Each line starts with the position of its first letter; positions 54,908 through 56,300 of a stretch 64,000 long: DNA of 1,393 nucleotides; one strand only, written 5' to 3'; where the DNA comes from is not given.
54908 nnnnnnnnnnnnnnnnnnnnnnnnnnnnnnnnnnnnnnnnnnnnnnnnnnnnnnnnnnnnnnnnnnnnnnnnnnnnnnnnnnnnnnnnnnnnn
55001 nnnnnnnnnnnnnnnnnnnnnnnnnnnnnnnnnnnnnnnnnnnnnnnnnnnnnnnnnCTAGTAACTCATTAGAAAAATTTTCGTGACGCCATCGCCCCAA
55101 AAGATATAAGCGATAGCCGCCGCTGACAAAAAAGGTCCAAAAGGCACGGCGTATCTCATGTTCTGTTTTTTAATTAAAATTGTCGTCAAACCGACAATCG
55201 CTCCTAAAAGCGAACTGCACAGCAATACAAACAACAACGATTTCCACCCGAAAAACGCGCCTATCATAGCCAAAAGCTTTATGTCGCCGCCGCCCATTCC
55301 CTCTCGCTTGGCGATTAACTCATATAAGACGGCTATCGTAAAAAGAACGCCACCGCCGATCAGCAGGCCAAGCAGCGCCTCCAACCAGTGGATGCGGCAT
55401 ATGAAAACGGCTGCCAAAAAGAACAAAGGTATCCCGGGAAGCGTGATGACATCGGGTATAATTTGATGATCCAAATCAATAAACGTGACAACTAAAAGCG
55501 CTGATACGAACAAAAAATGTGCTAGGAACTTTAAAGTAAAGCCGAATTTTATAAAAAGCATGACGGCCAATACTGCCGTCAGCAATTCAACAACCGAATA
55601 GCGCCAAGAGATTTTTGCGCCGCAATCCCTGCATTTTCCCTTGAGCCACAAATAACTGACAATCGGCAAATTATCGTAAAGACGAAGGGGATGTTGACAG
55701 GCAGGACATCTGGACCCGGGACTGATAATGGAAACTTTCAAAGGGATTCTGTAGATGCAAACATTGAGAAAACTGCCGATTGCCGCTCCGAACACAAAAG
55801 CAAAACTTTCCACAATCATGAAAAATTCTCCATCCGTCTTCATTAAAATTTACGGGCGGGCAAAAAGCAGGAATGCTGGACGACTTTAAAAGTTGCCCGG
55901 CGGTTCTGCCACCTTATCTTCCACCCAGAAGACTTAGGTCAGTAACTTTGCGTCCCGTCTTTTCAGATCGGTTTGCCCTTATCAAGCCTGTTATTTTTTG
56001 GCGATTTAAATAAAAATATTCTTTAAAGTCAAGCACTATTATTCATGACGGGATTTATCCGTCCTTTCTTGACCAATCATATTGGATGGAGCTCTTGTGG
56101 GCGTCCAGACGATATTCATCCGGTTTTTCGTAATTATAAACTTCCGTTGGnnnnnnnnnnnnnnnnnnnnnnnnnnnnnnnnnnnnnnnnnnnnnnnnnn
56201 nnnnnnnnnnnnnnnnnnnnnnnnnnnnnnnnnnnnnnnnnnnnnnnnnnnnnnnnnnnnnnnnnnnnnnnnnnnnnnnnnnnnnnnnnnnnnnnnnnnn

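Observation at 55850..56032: GEMM-I (c-di-GMP-I-type) riboswitch candidate controlling a pilD/minor-pilin/PilY1 operon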

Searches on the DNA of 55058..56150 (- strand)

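Call 5: search_rna_families(source=window, start=55700, end=56150, threshold=evalue, max_evalue=10, show_alignments=3)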
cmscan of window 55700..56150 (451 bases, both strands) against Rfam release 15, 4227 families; matches with E-value up to 10: 4.
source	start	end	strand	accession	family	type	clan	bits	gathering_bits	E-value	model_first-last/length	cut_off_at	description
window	55896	55987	-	RF01051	c-di-GMP-I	Cis-reg; riboswitch;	CL00126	63.5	35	3.1e-12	1-87/87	no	c-di-GMP-I riboswitch aptamer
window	55984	56108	+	RF02168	PVT1_5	Gene; lncRNA;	-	13.6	60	8.9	1-133/133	no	Pvt1 oncogene conserved region 5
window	55845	55901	+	RF01676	P31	Gene; sRNA;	-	13.5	40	6.7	1-82/82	no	Pseudomonas sRNA P31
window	55916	55956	-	RF03071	Sodium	Cis-reg; riboswitch;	-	12.3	40.5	6.2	1-55/55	no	Na+ riboswitch aptamer (DUF1646)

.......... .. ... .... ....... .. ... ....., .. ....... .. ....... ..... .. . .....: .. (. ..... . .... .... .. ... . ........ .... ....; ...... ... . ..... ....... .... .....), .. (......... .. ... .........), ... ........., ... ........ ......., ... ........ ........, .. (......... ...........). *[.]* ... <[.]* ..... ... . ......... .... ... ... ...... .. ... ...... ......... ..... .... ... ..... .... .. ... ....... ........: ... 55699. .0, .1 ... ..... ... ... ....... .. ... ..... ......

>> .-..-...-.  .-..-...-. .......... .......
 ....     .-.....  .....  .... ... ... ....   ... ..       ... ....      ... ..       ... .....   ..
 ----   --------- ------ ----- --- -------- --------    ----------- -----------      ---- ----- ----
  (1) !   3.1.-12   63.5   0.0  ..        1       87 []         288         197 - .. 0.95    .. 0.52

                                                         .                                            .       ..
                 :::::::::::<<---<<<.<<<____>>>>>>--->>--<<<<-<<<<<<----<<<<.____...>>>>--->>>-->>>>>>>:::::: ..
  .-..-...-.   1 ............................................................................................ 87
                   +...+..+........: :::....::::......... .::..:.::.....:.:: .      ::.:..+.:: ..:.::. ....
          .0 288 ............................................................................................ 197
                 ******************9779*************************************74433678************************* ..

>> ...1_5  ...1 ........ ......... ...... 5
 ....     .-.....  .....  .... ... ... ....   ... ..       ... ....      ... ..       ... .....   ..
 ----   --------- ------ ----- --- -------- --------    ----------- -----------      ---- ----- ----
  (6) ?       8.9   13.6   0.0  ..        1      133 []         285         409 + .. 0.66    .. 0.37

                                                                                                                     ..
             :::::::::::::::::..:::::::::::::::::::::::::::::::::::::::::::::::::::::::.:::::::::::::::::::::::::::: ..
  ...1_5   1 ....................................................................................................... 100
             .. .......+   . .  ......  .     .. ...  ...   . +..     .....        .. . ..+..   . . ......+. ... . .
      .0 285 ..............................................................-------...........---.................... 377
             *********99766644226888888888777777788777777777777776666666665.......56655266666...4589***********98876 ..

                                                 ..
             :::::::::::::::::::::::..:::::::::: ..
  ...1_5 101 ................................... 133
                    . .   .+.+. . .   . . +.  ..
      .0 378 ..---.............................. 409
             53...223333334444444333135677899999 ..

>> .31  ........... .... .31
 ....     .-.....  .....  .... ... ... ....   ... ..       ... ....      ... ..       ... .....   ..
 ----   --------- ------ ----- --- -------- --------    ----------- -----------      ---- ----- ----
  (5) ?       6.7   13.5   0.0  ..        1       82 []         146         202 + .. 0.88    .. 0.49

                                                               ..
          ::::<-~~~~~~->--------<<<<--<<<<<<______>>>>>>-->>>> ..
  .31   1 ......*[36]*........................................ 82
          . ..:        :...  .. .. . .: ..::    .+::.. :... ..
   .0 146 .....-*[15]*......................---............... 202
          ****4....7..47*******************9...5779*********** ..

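Call 10: search_rna_families(sources=[L001, L002, L003, L004, L005, L006, L007, L008, L009, L010, L011, L012, L013, L014], threshold=gathering)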
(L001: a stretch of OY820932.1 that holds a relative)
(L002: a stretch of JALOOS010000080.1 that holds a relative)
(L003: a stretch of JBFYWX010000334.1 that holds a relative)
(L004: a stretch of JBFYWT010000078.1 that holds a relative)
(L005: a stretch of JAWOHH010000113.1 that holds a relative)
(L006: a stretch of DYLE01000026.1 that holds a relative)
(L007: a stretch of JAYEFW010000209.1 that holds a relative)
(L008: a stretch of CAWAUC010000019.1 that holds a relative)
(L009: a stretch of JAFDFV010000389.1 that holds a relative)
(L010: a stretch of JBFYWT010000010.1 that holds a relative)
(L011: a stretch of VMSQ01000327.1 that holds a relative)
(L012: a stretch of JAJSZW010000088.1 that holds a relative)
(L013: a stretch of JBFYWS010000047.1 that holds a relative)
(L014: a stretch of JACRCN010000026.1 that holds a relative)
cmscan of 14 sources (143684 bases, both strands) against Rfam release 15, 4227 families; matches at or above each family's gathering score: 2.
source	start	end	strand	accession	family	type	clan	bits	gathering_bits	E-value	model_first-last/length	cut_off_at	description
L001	6840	6927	+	RF01051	c-di-GMP-I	Cis-reg; riboswitch;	CL00126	76.4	35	6.8e-13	1-87/87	no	c-di-GMP-I riboswitch aptamer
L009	2312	2463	-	RF00029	Intron_gpII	Intron;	-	52.2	40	5.1e-07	1-77/77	no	Group II catalytic intron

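Call 24: build_rna_model(alignment_id=A3, structure=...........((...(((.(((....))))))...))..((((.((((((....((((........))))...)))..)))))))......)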
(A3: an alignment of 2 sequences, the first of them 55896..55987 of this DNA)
Model R1 built from alignment A3 (2 sequences, 92 columns); structure: as given.
model positions 92; base pairs 22; branch points 1; effective number of sequences 0.93; information 0.62 bits per position. Calibrated on 0.2 Mb of random sequence (short: E-values are rough).
structure used (alignment columns):
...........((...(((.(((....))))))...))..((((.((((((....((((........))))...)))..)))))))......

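Call 25: search_with_rna_model(model_id=R1, sources=[window, L001, L002, L003, L004, L005, L006, L007, L008, L009, L010, L011, L012, L013, L014, L015, L016, L017, L018, L019, L020, L021, L022, L023, L024, L025, L026, L027, L028, L029, L030, L031, L032, L033, L034, L035, L036, L037, L038, L039, L040, L041, L042, L043, L044, L045, L046, L047, L048, L049, L050, L051, L052, L053, L054, L055, L056, L057, L058, L059, L060, L061, L062, L063, L064, L065, L066, L067, L068, L069, L070, L071, L072, L073, L074, L075, L076, L077, L078, L079, L080], max_evalue=1)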
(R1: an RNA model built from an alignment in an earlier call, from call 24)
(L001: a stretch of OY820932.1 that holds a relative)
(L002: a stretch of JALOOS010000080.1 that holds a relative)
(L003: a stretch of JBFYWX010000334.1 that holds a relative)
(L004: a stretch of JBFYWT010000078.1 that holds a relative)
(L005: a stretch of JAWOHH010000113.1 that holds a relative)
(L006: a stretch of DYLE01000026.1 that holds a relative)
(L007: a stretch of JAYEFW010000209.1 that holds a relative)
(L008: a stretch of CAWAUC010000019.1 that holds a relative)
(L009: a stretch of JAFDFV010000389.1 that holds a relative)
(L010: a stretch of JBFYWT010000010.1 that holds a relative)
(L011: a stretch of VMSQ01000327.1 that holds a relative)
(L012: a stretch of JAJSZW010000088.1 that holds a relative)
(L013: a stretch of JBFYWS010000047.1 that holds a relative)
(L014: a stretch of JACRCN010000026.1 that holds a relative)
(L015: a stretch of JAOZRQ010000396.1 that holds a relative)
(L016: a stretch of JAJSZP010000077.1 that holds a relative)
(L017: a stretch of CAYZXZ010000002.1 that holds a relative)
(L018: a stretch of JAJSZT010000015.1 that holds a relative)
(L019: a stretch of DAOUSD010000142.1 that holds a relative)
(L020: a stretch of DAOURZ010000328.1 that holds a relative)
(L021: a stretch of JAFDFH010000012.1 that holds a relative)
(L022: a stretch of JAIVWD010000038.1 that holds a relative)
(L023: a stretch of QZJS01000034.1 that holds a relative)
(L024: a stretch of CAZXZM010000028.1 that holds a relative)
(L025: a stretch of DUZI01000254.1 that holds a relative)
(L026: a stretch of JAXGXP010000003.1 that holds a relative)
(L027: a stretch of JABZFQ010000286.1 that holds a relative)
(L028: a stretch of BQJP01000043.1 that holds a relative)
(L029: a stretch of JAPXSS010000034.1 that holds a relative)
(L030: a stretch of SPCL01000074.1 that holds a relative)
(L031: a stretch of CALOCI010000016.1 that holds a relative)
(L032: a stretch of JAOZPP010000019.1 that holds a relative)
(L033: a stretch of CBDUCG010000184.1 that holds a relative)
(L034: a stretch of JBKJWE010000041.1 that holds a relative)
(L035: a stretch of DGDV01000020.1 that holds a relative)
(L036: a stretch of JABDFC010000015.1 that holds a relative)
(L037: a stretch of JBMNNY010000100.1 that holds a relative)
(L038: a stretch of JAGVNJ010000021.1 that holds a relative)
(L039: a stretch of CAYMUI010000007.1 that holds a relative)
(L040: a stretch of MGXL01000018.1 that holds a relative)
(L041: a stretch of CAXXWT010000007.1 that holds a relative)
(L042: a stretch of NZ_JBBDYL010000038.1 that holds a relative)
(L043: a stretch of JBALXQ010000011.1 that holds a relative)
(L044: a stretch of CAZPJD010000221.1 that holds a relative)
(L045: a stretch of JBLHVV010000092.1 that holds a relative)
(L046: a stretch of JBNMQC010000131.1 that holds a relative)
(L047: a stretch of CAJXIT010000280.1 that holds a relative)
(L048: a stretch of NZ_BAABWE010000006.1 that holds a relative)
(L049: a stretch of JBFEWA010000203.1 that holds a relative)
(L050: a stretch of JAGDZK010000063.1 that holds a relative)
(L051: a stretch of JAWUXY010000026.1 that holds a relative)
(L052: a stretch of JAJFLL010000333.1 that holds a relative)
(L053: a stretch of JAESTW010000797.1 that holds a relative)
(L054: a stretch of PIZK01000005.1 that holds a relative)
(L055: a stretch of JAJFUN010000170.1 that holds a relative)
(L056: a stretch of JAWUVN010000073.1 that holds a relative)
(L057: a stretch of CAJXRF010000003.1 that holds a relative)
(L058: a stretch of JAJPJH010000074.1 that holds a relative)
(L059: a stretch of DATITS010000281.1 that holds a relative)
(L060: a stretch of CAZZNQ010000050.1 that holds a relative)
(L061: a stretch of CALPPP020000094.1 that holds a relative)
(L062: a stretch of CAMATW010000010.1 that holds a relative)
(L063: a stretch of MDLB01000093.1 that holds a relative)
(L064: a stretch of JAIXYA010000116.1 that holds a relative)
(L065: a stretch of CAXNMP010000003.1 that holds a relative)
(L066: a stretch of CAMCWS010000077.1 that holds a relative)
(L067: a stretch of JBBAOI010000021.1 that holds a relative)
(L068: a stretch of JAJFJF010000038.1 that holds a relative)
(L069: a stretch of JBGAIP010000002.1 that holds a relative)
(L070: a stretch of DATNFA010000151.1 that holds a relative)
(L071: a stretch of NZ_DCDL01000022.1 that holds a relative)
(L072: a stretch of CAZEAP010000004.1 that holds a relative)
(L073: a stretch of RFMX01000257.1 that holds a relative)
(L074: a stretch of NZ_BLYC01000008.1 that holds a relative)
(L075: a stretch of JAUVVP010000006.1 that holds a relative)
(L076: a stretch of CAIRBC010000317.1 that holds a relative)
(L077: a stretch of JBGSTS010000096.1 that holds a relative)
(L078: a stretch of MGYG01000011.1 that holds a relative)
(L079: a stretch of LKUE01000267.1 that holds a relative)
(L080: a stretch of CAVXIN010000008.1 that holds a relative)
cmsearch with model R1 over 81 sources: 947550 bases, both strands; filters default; matches with E-value up to 1: 2.
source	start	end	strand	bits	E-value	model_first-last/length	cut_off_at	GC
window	55896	55987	-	117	1.6e-24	1-92/92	no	0.52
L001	6840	6927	+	107.4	2.9e-22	1-92/92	no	0.57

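Call 26: search_with_rna_model(model_id=R1, sources=[L081, L082, L083, L084, L085, L086, L087, L088, L089, L090, L091, L092, L093, L094, L095, L096, L097, L098, L099, L100, L101, L102, L103, L104, L105, L106, L107, L108, L109, L110, L111, L112, L113, L114, L115, L116, L117, L118, L119, L120, L121, L122, L123, L124, L125, L126, L127, L128, L129, L130, L131, L132, L133, L134, L135, L136, L137, L138, L139, L140, L141, L142, L143, L144, L145, L146, L147, L148, L149, L150, L151, L152, L153, L154, L155, L156, L157, L158, L159, L160], max_evalue=1)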
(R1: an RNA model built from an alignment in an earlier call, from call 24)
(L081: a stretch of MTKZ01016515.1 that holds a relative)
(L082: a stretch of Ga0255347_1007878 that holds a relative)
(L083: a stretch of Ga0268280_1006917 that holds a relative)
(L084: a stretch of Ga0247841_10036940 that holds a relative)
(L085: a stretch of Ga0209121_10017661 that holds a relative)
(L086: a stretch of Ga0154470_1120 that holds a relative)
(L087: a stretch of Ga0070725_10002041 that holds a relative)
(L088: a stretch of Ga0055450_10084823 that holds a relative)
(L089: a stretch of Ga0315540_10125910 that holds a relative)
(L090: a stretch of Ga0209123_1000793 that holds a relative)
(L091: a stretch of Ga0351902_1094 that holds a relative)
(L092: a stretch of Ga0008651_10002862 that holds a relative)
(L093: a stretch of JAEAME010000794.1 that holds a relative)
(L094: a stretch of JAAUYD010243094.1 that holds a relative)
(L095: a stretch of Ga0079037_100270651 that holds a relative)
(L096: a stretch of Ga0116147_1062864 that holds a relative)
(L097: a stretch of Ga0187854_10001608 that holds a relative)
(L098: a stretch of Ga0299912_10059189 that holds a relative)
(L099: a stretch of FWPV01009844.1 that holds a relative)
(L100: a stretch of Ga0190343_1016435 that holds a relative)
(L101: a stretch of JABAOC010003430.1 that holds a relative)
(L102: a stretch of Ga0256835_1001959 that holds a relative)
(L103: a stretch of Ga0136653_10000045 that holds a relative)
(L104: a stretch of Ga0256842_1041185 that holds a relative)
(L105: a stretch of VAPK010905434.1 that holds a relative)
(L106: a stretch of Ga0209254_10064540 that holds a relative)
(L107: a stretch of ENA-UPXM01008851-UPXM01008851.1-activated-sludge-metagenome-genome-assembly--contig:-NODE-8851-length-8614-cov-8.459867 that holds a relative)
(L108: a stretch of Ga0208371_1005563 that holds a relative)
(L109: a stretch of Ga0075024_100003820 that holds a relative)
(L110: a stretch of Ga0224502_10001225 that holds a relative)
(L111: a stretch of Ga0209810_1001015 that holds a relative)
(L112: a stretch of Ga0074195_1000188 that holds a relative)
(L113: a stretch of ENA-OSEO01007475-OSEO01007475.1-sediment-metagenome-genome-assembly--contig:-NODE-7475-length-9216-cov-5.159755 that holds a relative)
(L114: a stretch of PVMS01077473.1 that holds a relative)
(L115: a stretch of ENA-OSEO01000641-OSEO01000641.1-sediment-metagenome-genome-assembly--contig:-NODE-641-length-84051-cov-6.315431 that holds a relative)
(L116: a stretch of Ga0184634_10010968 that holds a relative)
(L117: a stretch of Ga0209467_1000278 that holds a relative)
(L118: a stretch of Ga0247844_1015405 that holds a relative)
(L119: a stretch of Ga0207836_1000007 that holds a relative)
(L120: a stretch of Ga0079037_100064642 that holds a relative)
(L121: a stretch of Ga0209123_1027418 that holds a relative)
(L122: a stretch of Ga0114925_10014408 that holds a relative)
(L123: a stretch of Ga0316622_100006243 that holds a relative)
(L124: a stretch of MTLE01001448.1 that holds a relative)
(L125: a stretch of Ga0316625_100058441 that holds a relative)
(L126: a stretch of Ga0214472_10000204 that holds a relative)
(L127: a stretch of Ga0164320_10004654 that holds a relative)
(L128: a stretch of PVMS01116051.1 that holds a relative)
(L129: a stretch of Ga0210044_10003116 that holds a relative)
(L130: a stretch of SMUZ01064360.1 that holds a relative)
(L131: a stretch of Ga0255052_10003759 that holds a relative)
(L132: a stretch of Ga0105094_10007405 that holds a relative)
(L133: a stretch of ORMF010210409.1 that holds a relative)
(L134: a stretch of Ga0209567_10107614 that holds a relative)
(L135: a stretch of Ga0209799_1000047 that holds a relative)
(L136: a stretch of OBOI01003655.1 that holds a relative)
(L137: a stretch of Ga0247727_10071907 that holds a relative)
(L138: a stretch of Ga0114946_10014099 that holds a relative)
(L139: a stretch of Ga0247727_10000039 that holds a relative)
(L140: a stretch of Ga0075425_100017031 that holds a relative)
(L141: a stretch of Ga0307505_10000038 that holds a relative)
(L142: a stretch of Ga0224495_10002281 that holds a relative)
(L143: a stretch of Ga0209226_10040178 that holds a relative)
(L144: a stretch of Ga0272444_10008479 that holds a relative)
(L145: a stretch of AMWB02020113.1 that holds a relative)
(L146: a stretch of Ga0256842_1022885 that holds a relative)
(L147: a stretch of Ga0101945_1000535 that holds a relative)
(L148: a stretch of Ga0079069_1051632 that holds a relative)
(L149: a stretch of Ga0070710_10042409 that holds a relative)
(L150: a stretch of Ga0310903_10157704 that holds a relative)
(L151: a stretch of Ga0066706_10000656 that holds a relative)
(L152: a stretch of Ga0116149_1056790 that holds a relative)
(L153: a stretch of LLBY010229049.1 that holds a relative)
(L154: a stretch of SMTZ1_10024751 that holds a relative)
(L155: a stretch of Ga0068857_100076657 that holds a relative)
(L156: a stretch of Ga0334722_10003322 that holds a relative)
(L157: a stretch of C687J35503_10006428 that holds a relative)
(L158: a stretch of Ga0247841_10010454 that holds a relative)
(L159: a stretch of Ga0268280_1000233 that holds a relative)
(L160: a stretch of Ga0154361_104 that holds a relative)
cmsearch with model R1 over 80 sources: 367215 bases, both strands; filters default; matches with E-value up to 1: 6.
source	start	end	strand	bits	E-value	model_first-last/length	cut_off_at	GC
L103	4112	4201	+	88.8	2.6e-18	1-92/92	no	0.59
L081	462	548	+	87.3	6.1e-18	1-92/92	no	0.56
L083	2520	2610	+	87.1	6.7e-18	1-92/92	no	0.56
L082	634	714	+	68.1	2e-13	1-92/92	no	0.65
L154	1846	1902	+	21.8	0.015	1-92/92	no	0.53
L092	4476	4554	-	14.2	0.95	1-92/92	no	0.39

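Call 42: search_with_rna_model(model_id=R1, sources=[window, L001, L081, L082, L083, L103, L161, L162, L163, L164, L165, L166, L167, L168, L169, L170, L171, L172, L173, L084, L085, L096], max_evalue=0.01, make_alignment=true)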
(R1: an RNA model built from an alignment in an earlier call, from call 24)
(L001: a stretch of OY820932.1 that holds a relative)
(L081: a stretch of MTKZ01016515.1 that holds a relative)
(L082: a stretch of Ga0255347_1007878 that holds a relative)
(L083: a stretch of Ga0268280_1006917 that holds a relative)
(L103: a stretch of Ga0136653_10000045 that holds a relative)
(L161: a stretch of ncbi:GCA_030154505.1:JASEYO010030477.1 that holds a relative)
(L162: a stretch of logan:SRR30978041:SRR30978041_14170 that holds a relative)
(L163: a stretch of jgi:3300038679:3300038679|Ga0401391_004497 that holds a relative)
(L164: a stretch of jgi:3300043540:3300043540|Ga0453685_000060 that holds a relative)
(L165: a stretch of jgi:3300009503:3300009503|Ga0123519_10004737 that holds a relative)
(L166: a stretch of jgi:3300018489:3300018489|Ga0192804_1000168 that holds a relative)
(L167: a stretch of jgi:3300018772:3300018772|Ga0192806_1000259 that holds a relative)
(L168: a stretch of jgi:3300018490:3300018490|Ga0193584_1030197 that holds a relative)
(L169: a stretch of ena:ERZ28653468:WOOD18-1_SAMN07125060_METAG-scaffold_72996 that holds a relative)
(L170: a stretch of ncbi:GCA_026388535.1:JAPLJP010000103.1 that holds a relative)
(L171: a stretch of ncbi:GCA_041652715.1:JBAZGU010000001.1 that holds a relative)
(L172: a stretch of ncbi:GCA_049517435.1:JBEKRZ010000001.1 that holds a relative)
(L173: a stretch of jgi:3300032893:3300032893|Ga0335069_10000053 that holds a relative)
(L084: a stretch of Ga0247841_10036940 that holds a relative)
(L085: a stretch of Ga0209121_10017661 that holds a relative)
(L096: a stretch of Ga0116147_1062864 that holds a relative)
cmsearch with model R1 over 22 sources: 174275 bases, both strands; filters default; matches with E-value up to 0.01: 16.
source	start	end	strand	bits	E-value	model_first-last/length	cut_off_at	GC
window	55896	55987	-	117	2.9e-25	1-92/92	no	0.52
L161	648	739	+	113.5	1.9e-24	1-92/92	no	0.53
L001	6840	6927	+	107.4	5.3e-23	1-92/92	no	0.57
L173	2328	2418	+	105.2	1.7e-22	1-92/92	no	0.57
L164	2340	2428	+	100.5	2.2e-21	1-92/92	no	0.55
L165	2340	2428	+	100.5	2.2e-21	1-92/92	no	0.55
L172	2337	2425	+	96.2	2.3e-20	1-92/92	no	0.56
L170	2328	2416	+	95.4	3.5e-20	1-92/92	no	0.51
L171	2334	2422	+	92.3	1.9e-19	1-92/92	no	0.49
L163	2335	2431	+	90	6.5e-19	1-92/92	no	0.48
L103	4112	4201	+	88.8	1.2e-18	1-92/92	no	0.59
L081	462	548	+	87.3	2.9e-18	1-92/92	no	0.56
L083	2520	2610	+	87.1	3.2e-18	1-92/92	no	0.56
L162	1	64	+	70.3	2.9e-14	29-92/92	5'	0.56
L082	634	714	+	68.1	9.5e-14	1-92/92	no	0.65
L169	2335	2421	+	59.6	9.5e-12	1-92/92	no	0.44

Alignment A4: 16 matches aligned to the model, 101 columns, each read 5' to 3' on its own strand. Consensus structure (alignment columns), stored with it:
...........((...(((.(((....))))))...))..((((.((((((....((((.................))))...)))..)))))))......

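Call 45: search_rna_families(source=L166, start=2200, end=2560, threshold=evalue, max_evalue=10)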
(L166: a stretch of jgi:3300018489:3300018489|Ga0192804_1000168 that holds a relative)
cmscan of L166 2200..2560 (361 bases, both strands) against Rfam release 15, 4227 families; matches with E-value up to 10: 2.
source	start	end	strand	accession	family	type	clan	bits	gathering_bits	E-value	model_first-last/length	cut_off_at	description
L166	2495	2526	-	RF01375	CRISPR-DR62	Gene; CRISPR;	-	19.8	45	5.1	1-37/37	no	CRISPR RNA direct repeat element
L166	2218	2273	+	RF04204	mir-3473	Gene; miRNA;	-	13.2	71.8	8.3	1-78/78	no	mir-3473 microRNA precursor family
